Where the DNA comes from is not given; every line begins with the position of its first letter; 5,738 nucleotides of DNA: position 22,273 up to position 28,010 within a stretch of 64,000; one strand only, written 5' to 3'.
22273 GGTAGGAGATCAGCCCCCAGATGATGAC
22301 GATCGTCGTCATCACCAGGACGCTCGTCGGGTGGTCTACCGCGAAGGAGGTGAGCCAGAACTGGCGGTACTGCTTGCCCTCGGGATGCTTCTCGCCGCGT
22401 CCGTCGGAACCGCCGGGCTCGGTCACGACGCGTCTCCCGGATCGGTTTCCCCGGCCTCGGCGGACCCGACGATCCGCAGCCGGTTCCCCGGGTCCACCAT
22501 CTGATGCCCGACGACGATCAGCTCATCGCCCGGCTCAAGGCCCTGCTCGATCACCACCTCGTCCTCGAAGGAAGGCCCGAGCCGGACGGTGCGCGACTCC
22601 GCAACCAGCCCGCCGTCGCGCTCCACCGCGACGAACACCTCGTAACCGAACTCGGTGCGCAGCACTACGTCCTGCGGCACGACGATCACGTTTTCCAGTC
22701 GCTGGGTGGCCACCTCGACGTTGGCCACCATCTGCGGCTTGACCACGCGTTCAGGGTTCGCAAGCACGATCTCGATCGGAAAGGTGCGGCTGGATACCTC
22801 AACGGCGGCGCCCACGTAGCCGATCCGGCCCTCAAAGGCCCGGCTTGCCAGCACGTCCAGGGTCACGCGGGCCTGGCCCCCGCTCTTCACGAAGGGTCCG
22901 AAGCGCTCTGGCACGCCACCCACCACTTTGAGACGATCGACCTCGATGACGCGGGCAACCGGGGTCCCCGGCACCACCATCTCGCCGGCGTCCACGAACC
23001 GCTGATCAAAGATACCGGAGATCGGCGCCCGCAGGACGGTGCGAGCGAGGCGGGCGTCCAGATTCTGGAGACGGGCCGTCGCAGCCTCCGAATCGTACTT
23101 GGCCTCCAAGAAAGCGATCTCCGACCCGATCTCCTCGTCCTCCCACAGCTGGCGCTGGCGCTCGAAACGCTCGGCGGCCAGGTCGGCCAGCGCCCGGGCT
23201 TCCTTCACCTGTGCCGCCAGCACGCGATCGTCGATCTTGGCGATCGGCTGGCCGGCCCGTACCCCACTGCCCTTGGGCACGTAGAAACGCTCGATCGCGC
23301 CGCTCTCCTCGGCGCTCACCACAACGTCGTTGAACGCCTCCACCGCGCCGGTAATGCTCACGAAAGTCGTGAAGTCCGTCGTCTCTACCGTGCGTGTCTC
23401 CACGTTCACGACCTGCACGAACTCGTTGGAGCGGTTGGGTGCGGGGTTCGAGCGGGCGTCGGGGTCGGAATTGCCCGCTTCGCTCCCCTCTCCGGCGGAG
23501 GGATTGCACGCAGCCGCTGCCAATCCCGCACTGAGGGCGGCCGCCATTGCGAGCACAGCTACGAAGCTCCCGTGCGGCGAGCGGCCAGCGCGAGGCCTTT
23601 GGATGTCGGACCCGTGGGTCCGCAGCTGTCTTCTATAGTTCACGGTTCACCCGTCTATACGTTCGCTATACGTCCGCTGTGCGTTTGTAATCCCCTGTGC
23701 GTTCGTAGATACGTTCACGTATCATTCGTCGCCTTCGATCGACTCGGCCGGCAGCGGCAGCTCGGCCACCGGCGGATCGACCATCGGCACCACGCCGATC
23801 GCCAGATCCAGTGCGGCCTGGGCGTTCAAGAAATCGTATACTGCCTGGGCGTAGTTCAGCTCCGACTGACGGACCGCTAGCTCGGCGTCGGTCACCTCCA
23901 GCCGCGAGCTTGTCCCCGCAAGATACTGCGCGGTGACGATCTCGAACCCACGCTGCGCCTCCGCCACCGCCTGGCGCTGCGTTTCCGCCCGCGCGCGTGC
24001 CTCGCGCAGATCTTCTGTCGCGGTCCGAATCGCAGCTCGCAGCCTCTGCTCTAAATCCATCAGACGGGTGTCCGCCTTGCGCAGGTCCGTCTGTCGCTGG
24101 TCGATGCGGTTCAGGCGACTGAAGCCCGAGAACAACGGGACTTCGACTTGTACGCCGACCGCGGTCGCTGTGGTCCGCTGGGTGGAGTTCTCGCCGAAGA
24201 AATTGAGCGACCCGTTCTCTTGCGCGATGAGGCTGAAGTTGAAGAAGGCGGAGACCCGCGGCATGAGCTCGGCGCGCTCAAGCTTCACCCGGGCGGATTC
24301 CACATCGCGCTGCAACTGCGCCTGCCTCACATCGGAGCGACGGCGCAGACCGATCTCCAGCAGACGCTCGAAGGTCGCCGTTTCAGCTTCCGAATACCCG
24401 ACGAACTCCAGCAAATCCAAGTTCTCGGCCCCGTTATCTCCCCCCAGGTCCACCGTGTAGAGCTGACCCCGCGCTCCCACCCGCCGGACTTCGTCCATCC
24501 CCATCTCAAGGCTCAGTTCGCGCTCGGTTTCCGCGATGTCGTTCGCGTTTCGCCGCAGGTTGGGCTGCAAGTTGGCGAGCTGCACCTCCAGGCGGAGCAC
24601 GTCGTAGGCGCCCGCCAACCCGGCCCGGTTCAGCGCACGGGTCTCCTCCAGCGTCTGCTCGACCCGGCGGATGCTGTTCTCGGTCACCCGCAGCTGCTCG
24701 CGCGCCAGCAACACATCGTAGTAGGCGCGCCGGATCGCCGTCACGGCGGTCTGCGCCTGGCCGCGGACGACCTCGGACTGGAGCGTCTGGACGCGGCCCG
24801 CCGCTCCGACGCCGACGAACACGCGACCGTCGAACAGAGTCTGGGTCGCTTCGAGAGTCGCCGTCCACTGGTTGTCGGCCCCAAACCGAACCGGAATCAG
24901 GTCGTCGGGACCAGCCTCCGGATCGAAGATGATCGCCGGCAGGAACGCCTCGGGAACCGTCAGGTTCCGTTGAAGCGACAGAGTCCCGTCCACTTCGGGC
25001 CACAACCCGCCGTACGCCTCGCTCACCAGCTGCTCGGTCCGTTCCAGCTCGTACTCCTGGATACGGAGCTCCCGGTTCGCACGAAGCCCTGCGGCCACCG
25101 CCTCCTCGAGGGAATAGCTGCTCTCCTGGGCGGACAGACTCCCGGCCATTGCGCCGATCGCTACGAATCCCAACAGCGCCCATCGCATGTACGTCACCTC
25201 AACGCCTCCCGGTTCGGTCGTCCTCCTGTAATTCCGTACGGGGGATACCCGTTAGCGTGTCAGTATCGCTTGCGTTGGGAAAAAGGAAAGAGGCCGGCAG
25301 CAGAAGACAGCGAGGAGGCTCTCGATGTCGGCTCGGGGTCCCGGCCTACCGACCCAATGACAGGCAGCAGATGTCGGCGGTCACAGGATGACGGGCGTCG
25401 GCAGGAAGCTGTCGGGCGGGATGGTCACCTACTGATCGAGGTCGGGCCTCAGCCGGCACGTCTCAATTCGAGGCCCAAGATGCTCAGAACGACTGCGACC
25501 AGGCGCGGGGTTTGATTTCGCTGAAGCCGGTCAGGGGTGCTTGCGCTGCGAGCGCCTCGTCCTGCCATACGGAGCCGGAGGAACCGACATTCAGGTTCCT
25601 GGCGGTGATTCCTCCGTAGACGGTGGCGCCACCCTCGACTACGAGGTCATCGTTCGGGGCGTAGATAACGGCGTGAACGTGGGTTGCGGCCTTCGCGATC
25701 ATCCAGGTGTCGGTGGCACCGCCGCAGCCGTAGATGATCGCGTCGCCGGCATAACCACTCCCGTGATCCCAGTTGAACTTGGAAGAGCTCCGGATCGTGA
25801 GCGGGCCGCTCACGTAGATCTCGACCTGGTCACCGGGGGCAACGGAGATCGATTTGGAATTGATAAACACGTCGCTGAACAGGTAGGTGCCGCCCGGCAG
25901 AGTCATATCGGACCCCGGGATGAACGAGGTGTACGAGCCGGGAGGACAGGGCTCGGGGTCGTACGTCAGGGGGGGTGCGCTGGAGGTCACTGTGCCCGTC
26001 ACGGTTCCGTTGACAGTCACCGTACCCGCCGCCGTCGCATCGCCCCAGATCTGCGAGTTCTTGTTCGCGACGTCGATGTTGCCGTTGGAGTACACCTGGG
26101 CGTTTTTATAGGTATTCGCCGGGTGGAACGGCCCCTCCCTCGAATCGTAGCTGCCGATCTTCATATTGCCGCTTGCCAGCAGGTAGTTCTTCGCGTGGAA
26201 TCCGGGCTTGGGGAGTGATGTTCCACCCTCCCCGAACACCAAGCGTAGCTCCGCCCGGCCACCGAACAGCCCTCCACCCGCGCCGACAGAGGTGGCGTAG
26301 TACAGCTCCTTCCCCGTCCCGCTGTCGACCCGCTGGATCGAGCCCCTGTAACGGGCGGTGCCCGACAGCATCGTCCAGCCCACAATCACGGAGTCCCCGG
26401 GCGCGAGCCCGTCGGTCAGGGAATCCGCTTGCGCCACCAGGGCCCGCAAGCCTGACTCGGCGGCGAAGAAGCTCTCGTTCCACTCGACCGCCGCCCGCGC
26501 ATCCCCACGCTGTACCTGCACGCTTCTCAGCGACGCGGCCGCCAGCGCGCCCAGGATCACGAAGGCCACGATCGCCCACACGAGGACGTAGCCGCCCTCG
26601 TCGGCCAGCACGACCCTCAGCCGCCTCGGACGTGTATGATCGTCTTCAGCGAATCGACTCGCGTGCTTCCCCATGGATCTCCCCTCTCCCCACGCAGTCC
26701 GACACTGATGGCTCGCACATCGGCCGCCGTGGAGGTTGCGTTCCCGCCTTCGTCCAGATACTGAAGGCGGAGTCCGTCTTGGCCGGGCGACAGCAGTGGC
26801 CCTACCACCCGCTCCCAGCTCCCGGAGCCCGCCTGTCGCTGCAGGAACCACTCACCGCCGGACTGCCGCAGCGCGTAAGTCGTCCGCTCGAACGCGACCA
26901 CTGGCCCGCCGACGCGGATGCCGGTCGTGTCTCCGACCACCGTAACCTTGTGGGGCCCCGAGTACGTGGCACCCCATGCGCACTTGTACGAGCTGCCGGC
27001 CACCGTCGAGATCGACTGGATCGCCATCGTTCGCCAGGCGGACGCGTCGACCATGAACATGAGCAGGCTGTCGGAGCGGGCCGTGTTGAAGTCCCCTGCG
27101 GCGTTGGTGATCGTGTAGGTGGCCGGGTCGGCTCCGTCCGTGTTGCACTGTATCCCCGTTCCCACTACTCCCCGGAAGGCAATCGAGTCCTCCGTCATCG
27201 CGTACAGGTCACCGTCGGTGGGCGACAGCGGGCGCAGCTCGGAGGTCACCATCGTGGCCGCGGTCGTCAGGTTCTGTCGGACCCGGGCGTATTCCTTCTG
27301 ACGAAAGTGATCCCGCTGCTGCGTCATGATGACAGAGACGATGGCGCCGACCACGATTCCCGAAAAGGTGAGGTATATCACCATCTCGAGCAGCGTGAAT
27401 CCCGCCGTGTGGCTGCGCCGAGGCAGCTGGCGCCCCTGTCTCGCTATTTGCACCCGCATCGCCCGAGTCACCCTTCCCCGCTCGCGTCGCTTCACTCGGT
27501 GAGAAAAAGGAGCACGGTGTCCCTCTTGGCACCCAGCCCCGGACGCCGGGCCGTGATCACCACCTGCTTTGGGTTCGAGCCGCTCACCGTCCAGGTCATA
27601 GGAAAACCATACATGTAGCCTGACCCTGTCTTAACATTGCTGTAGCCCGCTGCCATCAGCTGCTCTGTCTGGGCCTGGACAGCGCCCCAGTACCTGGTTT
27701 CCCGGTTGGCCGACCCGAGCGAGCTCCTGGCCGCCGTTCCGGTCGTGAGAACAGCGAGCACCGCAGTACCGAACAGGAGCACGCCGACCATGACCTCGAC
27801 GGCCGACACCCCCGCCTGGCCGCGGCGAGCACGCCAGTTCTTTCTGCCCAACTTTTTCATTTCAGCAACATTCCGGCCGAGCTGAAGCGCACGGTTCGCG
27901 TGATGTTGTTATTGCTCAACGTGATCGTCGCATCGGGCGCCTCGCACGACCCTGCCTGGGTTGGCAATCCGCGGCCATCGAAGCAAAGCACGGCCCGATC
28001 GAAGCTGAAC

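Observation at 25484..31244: GspG/H/I/J/K-like pseudopilin cluster split by an HD-GYP c-di-GMP phosphodiesterase gene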

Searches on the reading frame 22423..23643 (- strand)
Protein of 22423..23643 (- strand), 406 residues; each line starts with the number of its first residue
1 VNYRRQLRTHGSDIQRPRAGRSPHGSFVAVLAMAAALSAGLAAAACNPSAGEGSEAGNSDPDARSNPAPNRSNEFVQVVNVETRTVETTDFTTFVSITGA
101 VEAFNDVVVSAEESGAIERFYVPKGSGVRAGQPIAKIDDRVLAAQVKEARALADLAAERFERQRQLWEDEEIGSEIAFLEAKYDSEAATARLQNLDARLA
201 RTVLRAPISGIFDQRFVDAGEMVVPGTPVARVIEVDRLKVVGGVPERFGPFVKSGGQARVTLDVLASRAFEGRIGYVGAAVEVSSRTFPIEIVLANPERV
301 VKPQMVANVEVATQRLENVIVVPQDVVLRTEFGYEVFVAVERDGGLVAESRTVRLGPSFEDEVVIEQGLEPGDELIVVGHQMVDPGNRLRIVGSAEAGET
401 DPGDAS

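Call 8: search_protein_families(library=pfam, proteins=[window:22423-23643:-], max_evalue=0.001)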
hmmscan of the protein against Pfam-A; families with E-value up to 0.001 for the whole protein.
window:22423-23643:- (406 aa): 4 families
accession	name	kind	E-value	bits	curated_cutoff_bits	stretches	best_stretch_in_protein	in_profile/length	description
PF16576.10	HlyD_D23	-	1.3e-23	83.8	30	1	105-307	18-214/214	Barrel-sandwich domain of CusB or HlyD membrane-fusion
PF13437.12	HlyD_3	-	5.8e-11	43.5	22.2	1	203-298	1-97/106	HlyD family secretion protein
PF13985.11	YbgS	-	0.00068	20.3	27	0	31-89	15-72/124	YbgS-like protein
PF00364.28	Biotin_lipoyl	-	0.00084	19.6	22.1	0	107-137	43-73/73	Biotin-requiring enzyme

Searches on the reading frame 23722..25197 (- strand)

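Call 8: search_protein_families(library=pfam, proteins=[window:23722-25197:-], max_evalue=0.001)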
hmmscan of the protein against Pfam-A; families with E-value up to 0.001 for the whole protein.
window:23722-25197:- (491 aa): 1 family
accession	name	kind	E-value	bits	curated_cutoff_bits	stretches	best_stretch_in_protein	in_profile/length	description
PF02321.23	OEP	-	1.2e-52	178.9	22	2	276-468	1-187/187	Outer membrane efflux protein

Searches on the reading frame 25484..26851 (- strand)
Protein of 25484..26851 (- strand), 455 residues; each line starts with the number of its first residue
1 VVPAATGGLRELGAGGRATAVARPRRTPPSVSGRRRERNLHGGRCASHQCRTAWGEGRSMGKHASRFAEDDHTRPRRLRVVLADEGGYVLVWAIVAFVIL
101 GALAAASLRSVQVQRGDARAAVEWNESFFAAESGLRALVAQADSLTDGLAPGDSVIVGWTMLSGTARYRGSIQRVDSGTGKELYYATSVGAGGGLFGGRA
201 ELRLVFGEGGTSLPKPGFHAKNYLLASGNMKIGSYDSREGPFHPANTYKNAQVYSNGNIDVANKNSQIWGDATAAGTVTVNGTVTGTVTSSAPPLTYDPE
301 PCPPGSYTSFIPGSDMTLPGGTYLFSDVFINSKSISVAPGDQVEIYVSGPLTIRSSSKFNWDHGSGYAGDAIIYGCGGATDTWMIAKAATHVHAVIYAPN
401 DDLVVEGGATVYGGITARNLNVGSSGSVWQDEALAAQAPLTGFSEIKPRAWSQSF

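Call 3: search_protein_families(library=pfam, proteins=[window:25484-26851:-], max_evalue=0.1)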
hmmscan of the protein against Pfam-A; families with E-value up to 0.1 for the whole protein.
window:25484-26851:- (455 aa): 2 families
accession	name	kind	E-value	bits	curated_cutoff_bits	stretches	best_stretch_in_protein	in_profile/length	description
PF23981.1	DUF7305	-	1.7e-15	57.8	27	1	327-435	79-183/185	Domain of unknown function (DUF7305)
PF04519.19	Bactofilin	-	0.0016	19.1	27.9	0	263-291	38-65/98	Polymer-forming cytoskeletal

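Call 4: search_protein_families(library=ncbifam, proteins=[window:25484-26851:-], max_evalue=0.1)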
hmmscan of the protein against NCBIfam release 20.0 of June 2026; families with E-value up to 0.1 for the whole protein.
window:25484-26851:- (455 aa): 0 families

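Call 71: search_solved_structures(query=window:25484-26611:-, max_evalue=1)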
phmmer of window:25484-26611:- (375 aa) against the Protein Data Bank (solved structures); distinct sequences matched with E-value up to 1: 1.
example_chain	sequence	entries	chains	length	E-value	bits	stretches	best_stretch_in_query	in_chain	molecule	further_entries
23it_L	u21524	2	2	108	0.56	12.3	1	193-264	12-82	pO18-29 VL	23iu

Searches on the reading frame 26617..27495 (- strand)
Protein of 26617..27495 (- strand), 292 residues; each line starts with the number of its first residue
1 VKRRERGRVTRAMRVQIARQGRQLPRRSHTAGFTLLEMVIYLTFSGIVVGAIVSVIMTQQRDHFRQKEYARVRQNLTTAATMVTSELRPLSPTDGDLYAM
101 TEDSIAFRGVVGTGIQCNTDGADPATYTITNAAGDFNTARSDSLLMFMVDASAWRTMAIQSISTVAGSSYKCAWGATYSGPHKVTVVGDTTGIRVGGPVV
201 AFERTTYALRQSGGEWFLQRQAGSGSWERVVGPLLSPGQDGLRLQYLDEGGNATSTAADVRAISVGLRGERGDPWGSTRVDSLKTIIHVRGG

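Call 3: search_protein_families(library=pfam, proteins=[window:26617-27495:-], max_evalue=0.1)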
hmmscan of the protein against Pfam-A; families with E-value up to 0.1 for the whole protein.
window:26617-27495:- (292 aa): 1 family
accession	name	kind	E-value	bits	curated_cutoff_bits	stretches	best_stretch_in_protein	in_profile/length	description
PF07963.17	N_methyl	-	0.033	14.2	21.2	1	28-52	2-26/27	Prokaryotic N-terminal methylation motif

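Call 4: search_protein_families(library=ncbifam, proteins=[window:26617-27495:-], max_evalue=0.1)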
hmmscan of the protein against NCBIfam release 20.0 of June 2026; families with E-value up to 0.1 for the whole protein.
window:26617-27495:- (292 aa): 5 families
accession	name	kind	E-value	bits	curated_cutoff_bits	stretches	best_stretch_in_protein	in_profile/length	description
TIGR01708.2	typeII_sec_gspH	equivalog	0.00065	19.7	80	1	31-79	2-50/169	type II secretion system minor pseudopilin GspH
NF007848.0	PRK10557.1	equivalog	0.0025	17.2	120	1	27-88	7-68/192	prepilin peptidase-dependent protein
TIGR01710.1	typeII_sec_gspG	equivalog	0.023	14.7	88.85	1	32-79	2-48/134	type II secretion system major pseudopilin GspG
NF041013.1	T4P_ComGE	equivalog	0.08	13.1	49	0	32-79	5-52/83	competence type IV pilus minor pilin ComGE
NF041002.1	pilin_ComGF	equivalog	0.085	13.1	80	0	31-77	2-46/139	competence type IV pilus minor pilin ComGF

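Call 72: search_solved_structures(query=window:26617-27459:-, max_evalue=1)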
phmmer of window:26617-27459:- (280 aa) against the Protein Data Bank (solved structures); distinct sequences matched with E-value up to 1: 0.

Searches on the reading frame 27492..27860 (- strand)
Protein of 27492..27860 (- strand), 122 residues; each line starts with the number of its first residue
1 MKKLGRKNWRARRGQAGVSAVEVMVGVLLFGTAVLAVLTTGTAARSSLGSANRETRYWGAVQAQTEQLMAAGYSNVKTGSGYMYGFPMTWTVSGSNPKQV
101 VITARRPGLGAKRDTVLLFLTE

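Call 3: search_protein_families(library=pfam, proteins=[window:27492-27860:-], max_evalue=0.1)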
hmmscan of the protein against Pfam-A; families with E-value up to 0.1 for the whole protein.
window:27492-27860:- (122 aa): 2 families
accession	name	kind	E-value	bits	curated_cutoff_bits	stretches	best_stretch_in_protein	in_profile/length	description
PF07963.17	N_methyl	-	0.0057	16.6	21.2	1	12-38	1-27/27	Prokaryotic N-terminal methylation motif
PF23923.1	DUF7262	-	0.021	15.7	27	1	12-45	1-33/132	Family of unknown function (DUF7262)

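Call 4: search_protein_families(library=ncbifam, proteins=[window:27492-27860:-], max_evalue=0.1)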
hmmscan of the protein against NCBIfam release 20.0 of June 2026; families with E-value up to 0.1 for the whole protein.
window:27492-27860:- (122 aa): 1 family
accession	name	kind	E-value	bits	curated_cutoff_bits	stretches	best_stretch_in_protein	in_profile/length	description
TIGR02523.1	type_IV_pilV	equivalog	0.063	13.8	52.2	0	15-54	1-40/139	type IV pilus modification protein PilV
